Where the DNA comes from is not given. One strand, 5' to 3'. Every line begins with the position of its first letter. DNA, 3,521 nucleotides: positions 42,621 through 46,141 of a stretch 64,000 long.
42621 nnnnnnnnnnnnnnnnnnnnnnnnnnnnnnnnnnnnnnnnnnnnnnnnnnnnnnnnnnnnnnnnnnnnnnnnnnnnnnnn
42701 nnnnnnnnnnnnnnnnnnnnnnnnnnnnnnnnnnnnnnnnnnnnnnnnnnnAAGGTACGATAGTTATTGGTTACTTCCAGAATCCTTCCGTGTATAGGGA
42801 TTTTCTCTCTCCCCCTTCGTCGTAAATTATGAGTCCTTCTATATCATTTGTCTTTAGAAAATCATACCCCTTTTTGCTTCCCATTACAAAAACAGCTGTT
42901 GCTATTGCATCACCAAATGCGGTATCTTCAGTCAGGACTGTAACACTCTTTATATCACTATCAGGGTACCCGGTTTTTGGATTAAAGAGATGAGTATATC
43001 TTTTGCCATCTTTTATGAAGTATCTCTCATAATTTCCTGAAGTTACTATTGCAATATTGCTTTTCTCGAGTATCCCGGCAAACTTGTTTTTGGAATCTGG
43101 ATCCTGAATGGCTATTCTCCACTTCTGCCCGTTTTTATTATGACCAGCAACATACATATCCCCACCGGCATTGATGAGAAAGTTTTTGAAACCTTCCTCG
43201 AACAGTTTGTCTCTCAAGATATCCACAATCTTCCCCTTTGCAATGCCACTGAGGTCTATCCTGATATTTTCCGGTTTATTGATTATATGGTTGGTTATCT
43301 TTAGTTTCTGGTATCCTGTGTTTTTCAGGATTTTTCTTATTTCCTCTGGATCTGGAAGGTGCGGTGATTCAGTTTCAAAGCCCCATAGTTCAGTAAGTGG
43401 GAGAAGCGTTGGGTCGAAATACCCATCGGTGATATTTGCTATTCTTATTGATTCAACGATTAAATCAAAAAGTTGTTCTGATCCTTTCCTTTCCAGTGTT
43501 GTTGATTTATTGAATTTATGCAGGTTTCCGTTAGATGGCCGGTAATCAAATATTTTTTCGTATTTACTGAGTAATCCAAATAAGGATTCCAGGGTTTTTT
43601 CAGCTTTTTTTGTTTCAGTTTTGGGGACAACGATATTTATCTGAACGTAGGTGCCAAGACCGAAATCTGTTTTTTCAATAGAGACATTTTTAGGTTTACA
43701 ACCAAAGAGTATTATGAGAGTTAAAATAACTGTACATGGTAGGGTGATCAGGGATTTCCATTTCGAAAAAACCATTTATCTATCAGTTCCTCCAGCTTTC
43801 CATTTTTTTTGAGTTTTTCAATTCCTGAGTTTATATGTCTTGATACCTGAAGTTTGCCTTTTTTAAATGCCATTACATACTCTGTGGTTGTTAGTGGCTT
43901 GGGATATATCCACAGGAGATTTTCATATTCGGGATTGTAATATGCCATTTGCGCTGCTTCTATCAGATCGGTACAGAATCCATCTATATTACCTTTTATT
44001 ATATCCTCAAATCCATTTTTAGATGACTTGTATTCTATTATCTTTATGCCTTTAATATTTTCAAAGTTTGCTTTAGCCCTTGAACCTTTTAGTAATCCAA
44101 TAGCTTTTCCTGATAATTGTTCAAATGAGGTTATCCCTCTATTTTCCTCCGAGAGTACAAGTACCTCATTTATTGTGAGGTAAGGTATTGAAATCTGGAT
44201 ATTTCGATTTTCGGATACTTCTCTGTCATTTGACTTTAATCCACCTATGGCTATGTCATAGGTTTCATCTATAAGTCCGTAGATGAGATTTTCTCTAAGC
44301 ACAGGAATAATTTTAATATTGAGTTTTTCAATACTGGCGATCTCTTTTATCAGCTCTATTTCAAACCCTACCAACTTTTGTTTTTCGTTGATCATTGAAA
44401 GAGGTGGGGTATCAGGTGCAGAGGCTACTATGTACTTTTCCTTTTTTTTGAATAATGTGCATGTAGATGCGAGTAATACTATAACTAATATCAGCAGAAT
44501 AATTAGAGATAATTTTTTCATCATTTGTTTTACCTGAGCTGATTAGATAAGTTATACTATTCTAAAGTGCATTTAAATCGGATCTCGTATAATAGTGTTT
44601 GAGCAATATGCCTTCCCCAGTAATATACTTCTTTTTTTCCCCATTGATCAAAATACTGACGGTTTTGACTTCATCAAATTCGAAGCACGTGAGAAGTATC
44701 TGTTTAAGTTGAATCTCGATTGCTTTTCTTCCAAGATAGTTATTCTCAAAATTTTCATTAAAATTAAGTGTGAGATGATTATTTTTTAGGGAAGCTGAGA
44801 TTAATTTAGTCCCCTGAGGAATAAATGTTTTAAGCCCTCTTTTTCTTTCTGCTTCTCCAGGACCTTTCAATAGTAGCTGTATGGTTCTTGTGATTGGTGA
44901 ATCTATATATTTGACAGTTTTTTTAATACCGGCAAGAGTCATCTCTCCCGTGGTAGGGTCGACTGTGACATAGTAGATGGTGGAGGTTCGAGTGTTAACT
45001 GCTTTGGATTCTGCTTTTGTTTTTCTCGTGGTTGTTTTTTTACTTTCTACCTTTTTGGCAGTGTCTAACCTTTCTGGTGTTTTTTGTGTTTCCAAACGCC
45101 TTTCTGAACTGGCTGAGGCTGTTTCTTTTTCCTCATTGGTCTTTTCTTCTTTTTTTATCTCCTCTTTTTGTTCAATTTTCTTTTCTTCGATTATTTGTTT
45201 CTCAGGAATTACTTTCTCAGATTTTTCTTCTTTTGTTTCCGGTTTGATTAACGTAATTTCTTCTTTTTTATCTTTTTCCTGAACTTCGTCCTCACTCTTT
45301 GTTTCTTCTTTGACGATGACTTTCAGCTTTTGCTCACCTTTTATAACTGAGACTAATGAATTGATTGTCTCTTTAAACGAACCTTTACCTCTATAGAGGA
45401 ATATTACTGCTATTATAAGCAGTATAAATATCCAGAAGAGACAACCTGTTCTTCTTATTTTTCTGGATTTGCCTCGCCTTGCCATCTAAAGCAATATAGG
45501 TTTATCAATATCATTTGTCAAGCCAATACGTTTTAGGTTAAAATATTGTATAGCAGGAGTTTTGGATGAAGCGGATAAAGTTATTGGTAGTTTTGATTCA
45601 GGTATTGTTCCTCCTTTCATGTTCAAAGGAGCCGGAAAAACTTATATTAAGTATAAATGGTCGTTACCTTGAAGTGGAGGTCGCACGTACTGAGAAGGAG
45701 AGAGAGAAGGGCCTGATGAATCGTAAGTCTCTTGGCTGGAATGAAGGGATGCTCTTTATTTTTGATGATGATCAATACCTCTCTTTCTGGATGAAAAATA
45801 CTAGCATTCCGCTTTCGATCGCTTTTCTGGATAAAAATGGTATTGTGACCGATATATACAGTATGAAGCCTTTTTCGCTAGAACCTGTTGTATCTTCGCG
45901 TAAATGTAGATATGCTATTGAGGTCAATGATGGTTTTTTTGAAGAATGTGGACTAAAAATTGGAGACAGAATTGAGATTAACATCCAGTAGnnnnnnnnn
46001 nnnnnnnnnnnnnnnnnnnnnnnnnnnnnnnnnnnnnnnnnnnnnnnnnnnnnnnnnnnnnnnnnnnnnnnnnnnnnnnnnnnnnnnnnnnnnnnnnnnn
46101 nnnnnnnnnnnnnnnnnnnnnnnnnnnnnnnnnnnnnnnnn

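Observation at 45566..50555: Tightly coupled four-gene envelope module: DUF192 lipoprotein, FxNxTG/beta-barrel-like OM protein, PEGA-TPR protein, CheW-like TM coiled-coil protein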

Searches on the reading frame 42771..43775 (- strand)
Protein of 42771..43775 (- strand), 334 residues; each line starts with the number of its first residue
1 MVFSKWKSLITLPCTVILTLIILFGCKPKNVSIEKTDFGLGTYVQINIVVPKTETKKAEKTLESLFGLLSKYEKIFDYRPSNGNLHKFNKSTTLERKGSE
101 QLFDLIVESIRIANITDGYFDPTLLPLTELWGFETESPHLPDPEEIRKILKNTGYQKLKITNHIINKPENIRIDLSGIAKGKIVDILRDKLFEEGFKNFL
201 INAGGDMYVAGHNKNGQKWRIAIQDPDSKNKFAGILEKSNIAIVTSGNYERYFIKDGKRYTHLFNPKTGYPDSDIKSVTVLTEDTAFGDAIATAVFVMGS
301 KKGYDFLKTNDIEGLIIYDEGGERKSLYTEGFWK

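Call 3: search_protein_families(library=pfam, proteins=[window:42771-43775:-], max_evalue=0.1)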
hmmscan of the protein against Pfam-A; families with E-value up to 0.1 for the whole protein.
window:42771-43775:- (334 aa): 1 family
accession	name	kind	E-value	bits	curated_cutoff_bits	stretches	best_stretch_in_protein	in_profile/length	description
PF02424.20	ApbE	-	3.3e-76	256.7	25.6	1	40-314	1-264/266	ApbE family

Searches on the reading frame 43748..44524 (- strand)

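Call 3: search_protein_families(library=pfam, proteins=[window:43748-44524:-], max_evalue=0.1)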
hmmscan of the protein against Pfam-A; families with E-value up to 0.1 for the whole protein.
window:43748-44524:- (258 aa): 3 families
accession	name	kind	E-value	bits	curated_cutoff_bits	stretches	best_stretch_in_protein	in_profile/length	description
PF00497.25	SBP_bac_3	-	1.9e-22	79.8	26.4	1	32-252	2-130/132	Bacterial extracellular solute-binding proteins, family 3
PF10613.14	Lig_chan-Glu_bd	-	0.003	18.1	30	0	44-85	21-60/115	Ligated ion channel L-glutamate- and glycine-binding site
PF09084.16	NMT1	-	0.045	14.1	20.5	1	113-181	67-142/216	NMT1/THI5 like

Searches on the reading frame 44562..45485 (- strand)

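Call 3: search_protein_families(library=pfam, proteins=[window:44562-45485:-], max_evalue=0.1)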
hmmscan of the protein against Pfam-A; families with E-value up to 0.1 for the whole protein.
window:44562-45485:- (307 aa): 2 families
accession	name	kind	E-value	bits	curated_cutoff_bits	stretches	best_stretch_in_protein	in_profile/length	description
PF10646.14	Germane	-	1.7e-19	70.9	23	1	169-285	1-116/117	Sporulation and spore germination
PF22251.1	PFF1_TM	-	0.048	13.6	32.3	1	16-158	75-221/300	Vacuolar membrane protease, transmembrane domain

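Call 4: search_protein_families(library=ncbifam, proteins=[window:44562-45485:-], max_evalue=0.1)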
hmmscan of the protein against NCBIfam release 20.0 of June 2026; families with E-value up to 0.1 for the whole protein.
window:44562-45485:- (307 aa): 4 families
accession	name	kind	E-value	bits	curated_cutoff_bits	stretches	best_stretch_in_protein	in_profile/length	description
TIGR04526.1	predic_Ig_block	subfamily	0.00084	18.4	150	1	47-223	40-193/693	putative immunoglobulin-blocking virulence protein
NF033645.1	pilus_FilE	exception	0.02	13.9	100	1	55-163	37-147/414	putative pilus assembly protein FilE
NF003120.0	PRK04036.1-5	equivalog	0.038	12.4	671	1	42-206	35-178/547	DNA-directed DNA polymerase II small subunit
NF005942.0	PRK07994.1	equivalog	0.086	11.8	613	1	63-167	385-490/655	DNA polymerase III subunit gamma/tau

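Call 106: search_protein_families(library=padloc, proteins=[window:44562-45485:-], max_evalue=0.01)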
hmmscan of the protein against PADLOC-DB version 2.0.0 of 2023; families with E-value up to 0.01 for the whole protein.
window:44562-45485:- (307 aa): 0 families

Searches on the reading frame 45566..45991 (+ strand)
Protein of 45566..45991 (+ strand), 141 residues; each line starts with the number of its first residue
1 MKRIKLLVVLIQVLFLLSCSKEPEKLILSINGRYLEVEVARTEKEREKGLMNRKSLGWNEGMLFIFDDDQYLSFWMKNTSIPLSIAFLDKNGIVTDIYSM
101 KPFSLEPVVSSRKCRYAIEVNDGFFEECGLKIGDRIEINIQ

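Call 3: search_protein_families(library=pfam, proteins=[window:45566-45991:+], max_evalue=0.1)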
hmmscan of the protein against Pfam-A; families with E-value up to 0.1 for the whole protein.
window:45566-45991:+ (141 aa): 2 families
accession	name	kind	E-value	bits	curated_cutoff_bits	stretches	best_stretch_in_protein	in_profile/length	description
PF02643.20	DUF192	-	7e-34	116.3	27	1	36-138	2-96/96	Uncharacterized ACR, COG1430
PF09097.16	Phage-tail_1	-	0.016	15.5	27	1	51-119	35-104/196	Baseplate structural protein, domain 1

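Call 4: search_protein_families(library=ncbifam, proteins=[window:45566-45991:+], max_evalue=0.1)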
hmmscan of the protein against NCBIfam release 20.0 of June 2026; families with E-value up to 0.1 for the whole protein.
window:45566-45991:+ (141 aa): 2 families
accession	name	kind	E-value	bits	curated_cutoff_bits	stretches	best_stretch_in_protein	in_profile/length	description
NF002996.0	PRK03760.1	equivalog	2.8e-08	33.7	146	1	36-139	16-117/121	hypothetical protein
NF053773.1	BSAP5i_fam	equivalog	0.034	14.2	150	1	1-36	1-36/135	BSAP-5i family immunity protein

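Call 93: search_solved_structures(query=window:45566-45988:+, max_evalue=0.01)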
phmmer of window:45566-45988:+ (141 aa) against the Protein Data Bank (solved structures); distinct sequences matched with E-value up to 0.01: 2.
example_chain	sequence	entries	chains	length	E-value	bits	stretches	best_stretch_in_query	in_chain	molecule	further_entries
3pjy_A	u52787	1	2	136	1.5e-16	64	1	18-137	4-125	Hypothetical signal peptide protein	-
3m7a_A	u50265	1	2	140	5.1e-16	62.3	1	30-137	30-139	uncharacterized protein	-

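Call 106: search_protein_families(library=padloc, proteins=[window:45566-45991:+], max_evalue=0.01)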
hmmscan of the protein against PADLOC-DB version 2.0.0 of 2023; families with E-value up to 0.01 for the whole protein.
window:45566-45991:+ (141 aa): 0 families
